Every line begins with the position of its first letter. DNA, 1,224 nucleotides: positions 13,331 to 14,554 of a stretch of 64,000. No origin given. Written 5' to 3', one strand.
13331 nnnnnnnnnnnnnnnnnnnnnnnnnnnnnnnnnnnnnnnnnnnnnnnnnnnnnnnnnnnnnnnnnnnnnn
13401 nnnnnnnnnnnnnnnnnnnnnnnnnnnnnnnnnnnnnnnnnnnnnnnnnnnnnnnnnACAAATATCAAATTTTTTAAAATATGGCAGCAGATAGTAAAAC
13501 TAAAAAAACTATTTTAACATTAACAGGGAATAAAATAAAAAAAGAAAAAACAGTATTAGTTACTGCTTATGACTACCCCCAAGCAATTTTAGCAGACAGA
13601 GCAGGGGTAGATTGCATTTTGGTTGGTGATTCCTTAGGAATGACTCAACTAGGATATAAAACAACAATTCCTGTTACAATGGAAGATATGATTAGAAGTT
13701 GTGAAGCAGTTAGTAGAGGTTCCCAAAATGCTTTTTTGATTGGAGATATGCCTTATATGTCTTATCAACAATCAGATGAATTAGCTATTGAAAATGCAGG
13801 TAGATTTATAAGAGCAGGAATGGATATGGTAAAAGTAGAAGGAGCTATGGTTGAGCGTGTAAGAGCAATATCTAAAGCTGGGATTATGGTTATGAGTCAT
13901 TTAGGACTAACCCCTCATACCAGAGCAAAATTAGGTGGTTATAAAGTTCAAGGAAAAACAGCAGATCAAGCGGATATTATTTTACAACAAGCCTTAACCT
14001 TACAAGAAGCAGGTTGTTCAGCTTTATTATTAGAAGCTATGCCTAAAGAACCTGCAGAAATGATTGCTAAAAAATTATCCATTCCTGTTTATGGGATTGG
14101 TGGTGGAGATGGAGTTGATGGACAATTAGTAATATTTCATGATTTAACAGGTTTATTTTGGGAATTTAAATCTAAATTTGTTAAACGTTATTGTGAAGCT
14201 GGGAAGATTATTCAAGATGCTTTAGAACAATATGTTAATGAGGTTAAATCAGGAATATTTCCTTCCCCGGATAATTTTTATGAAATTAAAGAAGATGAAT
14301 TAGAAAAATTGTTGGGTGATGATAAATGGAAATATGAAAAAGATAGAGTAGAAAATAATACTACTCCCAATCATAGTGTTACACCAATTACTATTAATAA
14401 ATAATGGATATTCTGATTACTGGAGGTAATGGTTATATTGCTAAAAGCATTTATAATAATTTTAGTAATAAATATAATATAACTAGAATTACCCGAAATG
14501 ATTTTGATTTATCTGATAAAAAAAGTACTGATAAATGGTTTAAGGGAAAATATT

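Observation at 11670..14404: ThDP-dependent synthase fused in operon with a PanB-like hydroxymethyltransferase: unusual C-C bond-forming pair in a glycan locus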

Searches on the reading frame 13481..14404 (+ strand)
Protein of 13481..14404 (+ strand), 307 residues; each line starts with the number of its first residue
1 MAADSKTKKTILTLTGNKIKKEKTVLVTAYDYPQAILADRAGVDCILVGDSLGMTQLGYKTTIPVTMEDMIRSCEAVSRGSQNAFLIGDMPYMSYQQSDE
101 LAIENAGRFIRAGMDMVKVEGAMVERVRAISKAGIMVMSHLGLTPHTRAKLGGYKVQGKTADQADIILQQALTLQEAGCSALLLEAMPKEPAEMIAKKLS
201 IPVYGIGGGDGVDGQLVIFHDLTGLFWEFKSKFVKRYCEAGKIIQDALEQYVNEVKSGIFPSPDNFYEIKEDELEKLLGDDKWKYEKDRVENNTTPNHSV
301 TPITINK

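Call 4: search_protein_families(library=pfam, proteins=[window:13481-14404:+], max_evalue=0.01)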
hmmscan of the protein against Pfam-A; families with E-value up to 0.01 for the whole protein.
window:13481-14404:+ (307 aa): 1 family
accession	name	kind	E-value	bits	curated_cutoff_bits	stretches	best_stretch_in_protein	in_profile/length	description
PF02548.21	Pantoate_transf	-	7.3e-97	324.3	28.7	1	8-262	1-258/259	Ketopantoate hydroxymethyltransferase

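Call 5: search_protein_families(library=ncbifam, proteins=[window:13481-14404:+], max_evalue=0.001)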
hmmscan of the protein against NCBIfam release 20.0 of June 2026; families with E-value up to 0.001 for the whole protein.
window:13481-14404:+ (307 aa): 2 families
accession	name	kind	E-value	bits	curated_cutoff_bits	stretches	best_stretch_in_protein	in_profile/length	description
NF001452.0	PRK00311.1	subfamily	1.6e-93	312.9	272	1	7-267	3-266/267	3-methyl-2-oxobutanoate hydroxymethyltransferase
TIGR00222.1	panB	equivalog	9.4e-84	281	207.55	1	8-265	2-261/264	3-methyl-2-oxobutanoate hydroxymethyltransferase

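Call 7: search_dna_similar(query=window:13481-14404:+, collection=phages, mode=protein, max_rows=30)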
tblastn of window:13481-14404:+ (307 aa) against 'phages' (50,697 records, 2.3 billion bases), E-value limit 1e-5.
Records with a match: 12; places in all: 12; records where one place covers at least 80% of the query: 10.
Best place of each record, by identity: <60% 12.
By first word of the organism name: Listeria 4; Salmonella 2; Acinetobacter 2; Microcystis 1; Staphylococcus 1; Enterococcus 1; Bacteriophage 1.
By host as written in the record: Listeria monocytogenes 4; - 3; Microcystis sp. SG03 1; Staphylococcus aureus 1; Homo sapiens 1; Enterococcus faecalis 1; Salmonella enterica subsp. enterica serovar Kentucky 1.
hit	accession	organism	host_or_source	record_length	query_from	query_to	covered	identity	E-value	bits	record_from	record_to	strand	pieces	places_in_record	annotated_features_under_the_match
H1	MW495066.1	Microcystis phage MaAM05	Microcystis sp. SG03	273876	6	268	86%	46.1%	9e-61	214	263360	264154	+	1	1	panB: 3-methyl-2-oxobutanoate hydroxymethyltransferase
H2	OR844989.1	Staphylococcus phage SA 1306 Kay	Staphylococcus aureus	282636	7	270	86%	43.5%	7e-50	182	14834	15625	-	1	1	record has no annotation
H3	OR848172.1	Listeria phage LM 4-14-1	Listeria monocytogenes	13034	22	279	84%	44.1%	2e-60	213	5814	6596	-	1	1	record has no annotation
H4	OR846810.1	Listeria phage LM 4-11-1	Listeria monocytogenes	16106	22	279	84%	44.1%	2e-60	213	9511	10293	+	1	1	record has no annotation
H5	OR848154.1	Listeria phage LM 4-14-1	Listeria monocytogenes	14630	22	279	84%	43.7%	4e-60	212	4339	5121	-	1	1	record has no annotation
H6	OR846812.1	Listeria phage LM 4-11-1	Listeria monocytogenes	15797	22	279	84%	43.7%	4e-60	212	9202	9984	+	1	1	record has no annotation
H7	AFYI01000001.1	Salmonella enterica subsp. enterica serovar Infantis str. ...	Homo sapiens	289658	1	268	87%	40.4%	1e-50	185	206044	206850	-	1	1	3-methyl-2-oxobutanoate hydroxymethyltransferase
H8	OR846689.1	Enterococcus phage Efs 1-1-1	Enterococcus faecalis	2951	8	226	71%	45.5%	2e-51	186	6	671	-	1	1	record has no annotation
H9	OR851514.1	Salmonella phage S.Kent 1-2-1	Salmonella enterica subsp. enterica ...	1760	10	237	74%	42.6%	1e-44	164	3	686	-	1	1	record has no annotation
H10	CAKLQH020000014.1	Acinetobacter phage MD-2021a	not known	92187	18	270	82%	35.9%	5e-39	151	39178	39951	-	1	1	panB: 3-methyl-2-oxobutanoate hydroxymethyltransferase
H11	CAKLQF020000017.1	Acinetobacter phage MD-2021a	not known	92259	18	270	82%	35.9%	5e-39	151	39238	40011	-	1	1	panB: 3-methyl-2-oxobutanoate hydroxymethyltransferase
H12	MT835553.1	Bacteriophage sp.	human fecal samples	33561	26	282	84%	32.8%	3e-34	137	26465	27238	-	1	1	record has no annotation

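Call 11: find_related_loci(query=window:13481-14404:+, collection=viral_contigs, flank=10000)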
Query window:13481-14404:+ (307 aa) in viral_contigs; peptide patterns used: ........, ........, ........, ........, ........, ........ (x = any residue, [..] = any of these).
129 stretches matched a pattern; 115 encode a relative of the query (tblastn E <= 1e-3); the best 80 are kept; 80 distinct loci.
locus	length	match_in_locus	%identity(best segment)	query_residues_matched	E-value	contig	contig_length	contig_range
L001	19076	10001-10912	96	1-304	0e+0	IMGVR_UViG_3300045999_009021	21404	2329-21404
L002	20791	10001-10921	94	1-307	0e+0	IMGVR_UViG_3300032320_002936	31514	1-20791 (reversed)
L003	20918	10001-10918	84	1-306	4e-170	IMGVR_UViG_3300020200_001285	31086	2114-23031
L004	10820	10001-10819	95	1-273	1e-167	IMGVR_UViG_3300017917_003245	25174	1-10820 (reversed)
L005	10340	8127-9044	86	1-306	5e-166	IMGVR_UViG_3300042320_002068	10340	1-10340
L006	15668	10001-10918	86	1-306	5e-166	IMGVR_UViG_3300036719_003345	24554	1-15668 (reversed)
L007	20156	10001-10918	85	1-306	1e-165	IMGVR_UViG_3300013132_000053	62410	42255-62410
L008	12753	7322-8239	85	1-306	1e-165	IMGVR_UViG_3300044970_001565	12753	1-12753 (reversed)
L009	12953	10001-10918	80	1-307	1e-165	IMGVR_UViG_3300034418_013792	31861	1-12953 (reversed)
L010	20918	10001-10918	84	1-306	4e-163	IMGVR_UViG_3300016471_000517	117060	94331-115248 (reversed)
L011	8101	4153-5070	84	1-306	3e-163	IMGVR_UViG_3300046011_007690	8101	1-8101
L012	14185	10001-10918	84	1-306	4e-163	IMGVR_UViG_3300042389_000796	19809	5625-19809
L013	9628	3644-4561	84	1-306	1e-162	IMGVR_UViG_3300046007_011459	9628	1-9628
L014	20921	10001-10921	77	1-307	2e-162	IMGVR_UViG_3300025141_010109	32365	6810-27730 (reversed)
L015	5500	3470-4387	77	1-307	2e-163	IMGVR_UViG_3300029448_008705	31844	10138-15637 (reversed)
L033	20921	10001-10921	75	1-307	2e-149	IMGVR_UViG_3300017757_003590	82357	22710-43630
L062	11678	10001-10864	74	1-288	3e-141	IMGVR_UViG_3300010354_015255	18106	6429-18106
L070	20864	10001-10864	73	1-287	2e-138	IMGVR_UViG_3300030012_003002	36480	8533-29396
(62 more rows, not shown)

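Call 15: search_solved_structures(query=window:13481-14404:+, show_alignments=2)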
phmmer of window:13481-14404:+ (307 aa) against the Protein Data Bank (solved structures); distinct sequences matched with E-value up to 0.001: 5.
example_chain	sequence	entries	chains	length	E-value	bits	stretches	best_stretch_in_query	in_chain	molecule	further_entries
1m3u_A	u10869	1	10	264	2e-58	201.5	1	10-265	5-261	3-methyl-2-oxobutanoate hydroxymethyltransferase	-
1o66_A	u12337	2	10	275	5e-56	193.6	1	10-267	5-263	3-methyl-2-oxobutanoate hydroxymethyltransferase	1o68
1oy0_A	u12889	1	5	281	3.5e-53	184.3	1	20-265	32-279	Ketopantoate hydroxymethyltransferase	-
3vav_A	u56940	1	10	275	5.6e-51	177.1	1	9-265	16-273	3-methyl-2-oxobutanoate hydroxymethyltransferase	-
3ez4_A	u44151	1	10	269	1.9e-50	175.3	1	18-265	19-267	3-methyl-2-oxobutanoate hydroxymethyltransferase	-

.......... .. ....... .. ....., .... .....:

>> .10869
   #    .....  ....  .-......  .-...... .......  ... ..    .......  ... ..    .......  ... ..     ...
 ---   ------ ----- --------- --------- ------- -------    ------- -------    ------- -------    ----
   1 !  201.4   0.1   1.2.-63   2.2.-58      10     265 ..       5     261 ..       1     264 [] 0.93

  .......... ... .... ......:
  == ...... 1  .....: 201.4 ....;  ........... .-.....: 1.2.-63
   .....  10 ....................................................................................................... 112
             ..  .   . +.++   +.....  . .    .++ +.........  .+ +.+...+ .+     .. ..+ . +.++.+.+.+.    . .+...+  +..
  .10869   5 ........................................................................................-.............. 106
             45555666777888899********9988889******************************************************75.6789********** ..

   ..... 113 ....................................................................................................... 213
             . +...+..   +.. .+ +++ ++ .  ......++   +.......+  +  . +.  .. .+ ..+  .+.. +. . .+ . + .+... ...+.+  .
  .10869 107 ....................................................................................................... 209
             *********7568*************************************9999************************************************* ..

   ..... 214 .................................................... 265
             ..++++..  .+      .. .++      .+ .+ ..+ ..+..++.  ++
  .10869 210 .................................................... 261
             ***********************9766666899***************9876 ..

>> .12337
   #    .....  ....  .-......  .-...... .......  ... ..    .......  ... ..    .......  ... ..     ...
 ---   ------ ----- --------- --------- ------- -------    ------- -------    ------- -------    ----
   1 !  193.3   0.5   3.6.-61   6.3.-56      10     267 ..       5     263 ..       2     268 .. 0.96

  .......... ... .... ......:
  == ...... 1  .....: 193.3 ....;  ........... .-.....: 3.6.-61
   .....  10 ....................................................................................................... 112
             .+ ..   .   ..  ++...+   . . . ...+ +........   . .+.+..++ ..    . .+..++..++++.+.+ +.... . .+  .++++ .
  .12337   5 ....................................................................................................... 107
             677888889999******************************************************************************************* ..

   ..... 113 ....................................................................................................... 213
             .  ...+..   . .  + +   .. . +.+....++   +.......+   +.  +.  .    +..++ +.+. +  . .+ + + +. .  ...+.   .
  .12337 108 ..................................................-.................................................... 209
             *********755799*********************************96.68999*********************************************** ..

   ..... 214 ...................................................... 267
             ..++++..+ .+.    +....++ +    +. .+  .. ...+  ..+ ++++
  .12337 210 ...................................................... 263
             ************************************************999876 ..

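Call 19: find_homologous_proteins(query=window:13481-14404:+, max_evalue=1e-30)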
Query window:13481-14404:+ (307 aa): 8000 proteins with E <= 1e-30 among 8000 candidates; the best 120 are listed.
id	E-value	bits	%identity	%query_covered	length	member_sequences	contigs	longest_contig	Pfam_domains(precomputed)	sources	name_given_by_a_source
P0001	1.0e-193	660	96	100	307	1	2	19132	PF02548.22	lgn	-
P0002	4.1e-188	642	94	99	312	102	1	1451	PF02548.22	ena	-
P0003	5.8e-188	642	94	99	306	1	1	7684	PF02548.22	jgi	-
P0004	4.8e-187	638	93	99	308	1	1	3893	PF02548.22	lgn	-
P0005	2.5e-186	636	92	99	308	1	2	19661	PF02548.22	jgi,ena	jgi:3-methyl-2-oxobutanoate hydroxymethyltransferase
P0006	3.0e-186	636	93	99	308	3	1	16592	PF02548.22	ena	-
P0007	8.0e-186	634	93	99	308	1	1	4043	PF02548.22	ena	-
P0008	7.5e-185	631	92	99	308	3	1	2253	PF02548.22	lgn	-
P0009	3.0e-181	619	91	99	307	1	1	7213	PF02548.22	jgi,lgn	-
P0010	6.9e-177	605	87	100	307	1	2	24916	PF02548.22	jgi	-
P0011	1.3e-176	604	87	100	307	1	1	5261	PF02548.22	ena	-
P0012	1.8e-176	604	87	100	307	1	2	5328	PF02548.22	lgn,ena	-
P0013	6.5e-176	602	87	100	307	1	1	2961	PF02548.22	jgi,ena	-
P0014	8.3e-174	595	86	100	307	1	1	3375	PF02548.22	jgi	-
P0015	8.3e-172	588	86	99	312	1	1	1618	PF02548.22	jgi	jgi:3-methyl-2-oxobutanoate hydroxymethyltransferase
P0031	5.2e-157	540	81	100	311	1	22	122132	PF02548.22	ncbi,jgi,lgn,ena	jgi:3-methyl-2-oxobutanoate hydroxymethyltransferase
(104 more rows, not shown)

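Call 32: search_protein_families(library=pfam, proteins=[L070:12029-12778:+, L033:13968-14918:+, L008:2527-3186:+, L014:13570-15105:+, L062:6135-6992:+], max_evalue=0.001)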
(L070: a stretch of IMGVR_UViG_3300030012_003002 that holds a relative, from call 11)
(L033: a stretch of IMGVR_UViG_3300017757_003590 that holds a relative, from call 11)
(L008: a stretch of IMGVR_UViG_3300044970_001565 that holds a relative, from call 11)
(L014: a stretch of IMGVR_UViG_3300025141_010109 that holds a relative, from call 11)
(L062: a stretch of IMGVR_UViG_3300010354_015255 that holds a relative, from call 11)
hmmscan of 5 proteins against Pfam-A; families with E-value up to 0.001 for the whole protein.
L070:12029-12778:+ (249 aa): 1 family
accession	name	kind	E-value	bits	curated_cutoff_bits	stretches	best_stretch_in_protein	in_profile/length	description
PF00294.29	PfkB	-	5.9e-11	42.7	25.8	1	161-238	214-297/302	pfkB family carbohydrate kinase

L033:13968-14918:+ (316 aa): 5 families
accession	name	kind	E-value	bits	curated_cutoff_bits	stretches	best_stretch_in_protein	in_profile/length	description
PF01370.27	Epimerase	-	2e-42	145.7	20.9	1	8-244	1-240/240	NAD dependent epimerase/dehydratase family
PF16363.11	GDP_Man_Dehyd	-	1.3e-22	81.2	27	1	10-307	2-332/332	GDP-mannose 4,6 dehydratase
PF01073.25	3Beta_HSD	-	2.7e-10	40.2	22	1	9-226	1-223/280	3-beta hydroxysteroid dehydrogenase/isomerase family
PF07993.18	NAD_binding_4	-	4e-09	36.4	20.1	1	10-60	1-52/258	Male sterility protein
PF13460.12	NAD_binding_10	-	0.00014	22.3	27.2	1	12-120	1-99/184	NAD(P)H-binding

L008:2527-3186:+ (219 aa): 1 family
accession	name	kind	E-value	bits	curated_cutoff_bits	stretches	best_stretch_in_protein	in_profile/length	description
PF05050.19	Methyltransf_21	-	4.1e-15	56.8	22.7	1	68-203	21-173/173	Methyltransferase FkbM domain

L014:13570-15105:+ (511 aa): 2 families
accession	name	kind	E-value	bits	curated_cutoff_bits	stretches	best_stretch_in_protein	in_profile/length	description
PF04055.27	Radical_SAM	-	6e-18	66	29.5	1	226-404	1-166/166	Radical SAM superfamily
PF02310.24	B12-binding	-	1.1e-10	41.8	32.1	1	25-146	8-120/121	B12 binding domain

L062:6135-6992:+ (285 aa): 0 families

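Call 35: find_encoding_contigs(protein=P0031, flank=10000, max_places=3)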
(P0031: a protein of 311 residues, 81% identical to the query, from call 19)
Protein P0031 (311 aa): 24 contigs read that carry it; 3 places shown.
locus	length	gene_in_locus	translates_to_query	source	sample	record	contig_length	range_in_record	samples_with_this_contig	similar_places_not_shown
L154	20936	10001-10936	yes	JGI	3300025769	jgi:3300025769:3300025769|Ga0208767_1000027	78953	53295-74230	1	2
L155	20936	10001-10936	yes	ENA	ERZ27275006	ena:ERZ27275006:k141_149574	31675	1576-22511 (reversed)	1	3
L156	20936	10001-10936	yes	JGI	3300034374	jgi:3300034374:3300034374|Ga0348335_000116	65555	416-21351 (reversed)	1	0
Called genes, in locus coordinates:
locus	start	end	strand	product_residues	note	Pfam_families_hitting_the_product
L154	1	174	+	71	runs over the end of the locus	-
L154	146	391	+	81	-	-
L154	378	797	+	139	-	-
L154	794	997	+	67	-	-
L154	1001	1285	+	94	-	-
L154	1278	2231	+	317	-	PF12705:PDDEXK_1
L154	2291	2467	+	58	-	-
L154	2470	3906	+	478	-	PF00534:Glycos_transf_1 (weak)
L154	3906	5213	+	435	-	-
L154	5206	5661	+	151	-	-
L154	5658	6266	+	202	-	PF00535:Glycos_transf_2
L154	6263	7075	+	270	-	-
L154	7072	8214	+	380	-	PF00155:Aminotran_1_2 (weak), PF01041:DegT_DnrJ_EryC1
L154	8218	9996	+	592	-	PF02776:TPP_enzyme_N, PF00205:TPP_enzyme_M, PF02775:TPP_enzyme_C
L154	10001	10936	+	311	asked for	PF02548:Pantoate_transf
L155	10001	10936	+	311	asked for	PF02548:Pantoate_transf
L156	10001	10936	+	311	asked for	PF02548:Pantoate_transf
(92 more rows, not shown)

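Call 48: get_annotated_region(hit=H7, flank=4000)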
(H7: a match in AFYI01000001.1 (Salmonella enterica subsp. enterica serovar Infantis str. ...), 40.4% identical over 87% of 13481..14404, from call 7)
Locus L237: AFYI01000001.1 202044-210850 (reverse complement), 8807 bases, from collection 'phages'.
description: Salmonella enterica subsp. enterica serovar Infantis str. SARB27 SEENIN0B_Contig0.1, whole genome shotgun sequence.
organism: Salmonella enterica subsp. enterica serovar Infantis str. SARB27 (NCBI taxid 596155)
taxonomy: Bacteria; Pseudomonadati; Pseudomonadota; Gammaproteobacteria; Enterobacterales; Enterobacteriaceae; Salmonella
host: Homo sapiens; source: -; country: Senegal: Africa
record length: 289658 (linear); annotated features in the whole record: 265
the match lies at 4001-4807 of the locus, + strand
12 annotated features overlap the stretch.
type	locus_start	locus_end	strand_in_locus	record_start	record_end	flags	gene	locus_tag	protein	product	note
CDS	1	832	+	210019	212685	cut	-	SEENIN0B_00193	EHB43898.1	fimbrial usher protein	KEGG: bpd:BURPS668_1897 1.4e-72 fimbrial usher protein K07347; Psort location: OuterMembrane, score: 10.00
CDS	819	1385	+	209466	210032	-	-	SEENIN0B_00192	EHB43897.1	hypothetical protein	-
CDS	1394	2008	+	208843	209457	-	-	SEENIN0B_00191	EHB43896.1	hypothetical protein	-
CDS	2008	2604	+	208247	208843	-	-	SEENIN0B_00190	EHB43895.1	fimbrial protein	-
CDS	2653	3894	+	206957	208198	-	-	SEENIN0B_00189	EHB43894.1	fimbrial protein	Psort location: Extracellular, score: 9.64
CDS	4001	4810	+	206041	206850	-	-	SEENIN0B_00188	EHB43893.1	3-methyl-2-oxobutanoate hydroxymethyltransferase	KEGG: sew:SeSA_A0202 1.6e-137 panB; 3-methyl-2-oxobutanoate hydroxymethyltransferase K00606; Psort location: ...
CDS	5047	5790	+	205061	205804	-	-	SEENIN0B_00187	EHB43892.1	pantoate--beta-alanine ligase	KEGG: sew:SeSA_A0201 1.0e-124 panC; pantoate--beta-alanine ligase K01918; Psort location: Cytoplasmic, score: 8.96; ...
CDS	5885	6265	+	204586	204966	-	-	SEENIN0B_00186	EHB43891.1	aspartate 1-decarboxylase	KEGG: stm:STM0180 1.3e-62 panD; aspartate alpha-decarboxylase K01579; locus tag in AE006468 is STM0180; panD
CDS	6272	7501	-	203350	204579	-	-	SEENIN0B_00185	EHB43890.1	polysaccharide deacetylase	KEGG: azo:azo2324 1.6e-20 putative polysaccharide deacetylase; locus tag in AE006468 is STM0179; yadE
CDS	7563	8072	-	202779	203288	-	-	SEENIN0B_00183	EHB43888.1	PTS system fructose IIA component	KEGG: spq:SPAB_00220 7.5e-76 hypothetical protein; K02821 PTS system, ascorbate-specific IIA component; locus tag in ...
CDS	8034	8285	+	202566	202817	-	-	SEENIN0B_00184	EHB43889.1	hypothetical protein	-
CDS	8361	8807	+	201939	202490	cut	-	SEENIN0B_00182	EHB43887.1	fimbrial protein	Psort location: Extracellular, score: 10.00; locus tag in AE006468 is STM0177; stiA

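Call 49: get_annotated_region(hit=H1, flank=6000)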
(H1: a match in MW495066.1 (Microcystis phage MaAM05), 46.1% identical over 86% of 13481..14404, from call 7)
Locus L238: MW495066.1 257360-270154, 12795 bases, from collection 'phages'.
description: Microcystis phage MaAM05, complete genome.
organism: Microcystis phage MaAM05 (NCBI taxid 2812902)
taxonomy: Viruses; Duplodnaviria; Heunggongvirae; Uroviricota; Caudoviricetes
host: Microcystis sp. SG03; source: hospital wastewater; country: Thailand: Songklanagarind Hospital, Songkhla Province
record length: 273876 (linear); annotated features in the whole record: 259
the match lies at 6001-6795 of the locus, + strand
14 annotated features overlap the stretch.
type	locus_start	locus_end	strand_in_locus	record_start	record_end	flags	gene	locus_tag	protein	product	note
CDS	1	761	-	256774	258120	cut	-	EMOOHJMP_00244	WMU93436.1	hypothetical protein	-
CDS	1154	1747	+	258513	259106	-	-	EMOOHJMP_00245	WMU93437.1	hypothetical protein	-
CDS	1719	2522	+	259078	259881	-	-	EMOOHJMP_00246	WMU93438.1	hypothetical protein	-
CDS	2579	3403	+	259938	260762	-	pxpA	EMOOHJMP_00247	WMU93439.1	5-oxoprolinase subunit A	-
CDS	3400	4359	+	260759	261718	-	-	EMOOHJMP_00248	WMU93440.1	nucleotide-binding protein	-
CDS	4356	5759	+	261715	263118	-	-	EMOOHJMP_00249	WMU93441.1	gluconeogenesis factor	-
CDS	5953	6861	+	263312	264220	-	panB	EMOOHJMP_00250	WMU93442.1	3-methyl-2-oxobutanoate hydroxymethyltransferase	-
CDS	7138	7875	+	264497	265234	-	-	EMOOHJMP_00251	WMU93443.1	hypothetical protein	-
CDS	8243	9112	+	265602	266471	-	panC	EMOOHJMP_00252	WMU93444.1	pantothenate synthetase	-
CDS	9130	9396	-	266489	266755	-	-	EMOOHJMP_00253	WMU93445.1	hypothetical protein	-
CDS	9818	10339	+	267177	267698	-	-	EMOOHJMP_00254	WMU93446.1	hypothetical protein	-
CDS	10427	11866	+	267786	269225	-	sufB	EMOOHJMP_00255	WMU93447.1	FeS cluster assembly protein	FeS cluster assembly protein SufB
CDS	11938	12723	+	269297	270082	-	sufC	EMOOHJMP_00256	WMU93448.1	putative ATP-dependent transporter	putative ATP-dependent transporter SufC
CDS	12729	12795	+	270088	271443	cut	sufD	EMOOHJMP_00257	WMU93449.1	FeS cluster assembly protein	FeS cluster assembly protein SufD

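Call 50: get_annotated_region(hit=H2, flank=3000)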
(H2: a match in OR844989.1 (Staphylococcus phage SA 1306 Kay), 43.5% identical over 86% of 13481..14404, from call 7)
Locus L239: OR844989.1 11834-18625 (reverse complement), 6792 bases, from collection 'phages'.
description: UNVERIFIED_ORG: Staphylococcus phage SA 1306 Kay clone NODE_2_length_282636_cov_28.114185 genomic sequence.
organism: Staphylococcus phage SA 1306 Kay (NCBI taxid 3113843)
taxonomy: Viruses
host: Staphylococcus aureus; source: wastewater; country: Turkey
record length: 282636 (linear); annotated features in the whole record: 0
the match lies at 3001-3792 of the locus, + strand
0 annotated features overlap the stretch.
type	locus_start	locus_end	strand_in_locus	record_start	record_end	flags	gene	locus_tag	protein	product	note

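Call 51: get_annotated_region(hit=H3, flank=3000)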
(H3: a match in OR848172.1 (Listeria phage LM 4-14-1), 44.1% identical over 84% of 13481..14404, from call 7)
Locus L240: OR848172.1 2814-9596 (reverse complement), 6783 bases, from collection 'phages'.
description: UNVERIFIED_ORG: Listeria phage LM 4-14-1 clone NODE_75_length_13034_cov_39.078953 genomic sequence.
organism: Listeria phage LM 4-14-1 (NCBI taxid 3113836)
taxonomy: Viruses
host: Listeria monocytogenes; source: wastewater; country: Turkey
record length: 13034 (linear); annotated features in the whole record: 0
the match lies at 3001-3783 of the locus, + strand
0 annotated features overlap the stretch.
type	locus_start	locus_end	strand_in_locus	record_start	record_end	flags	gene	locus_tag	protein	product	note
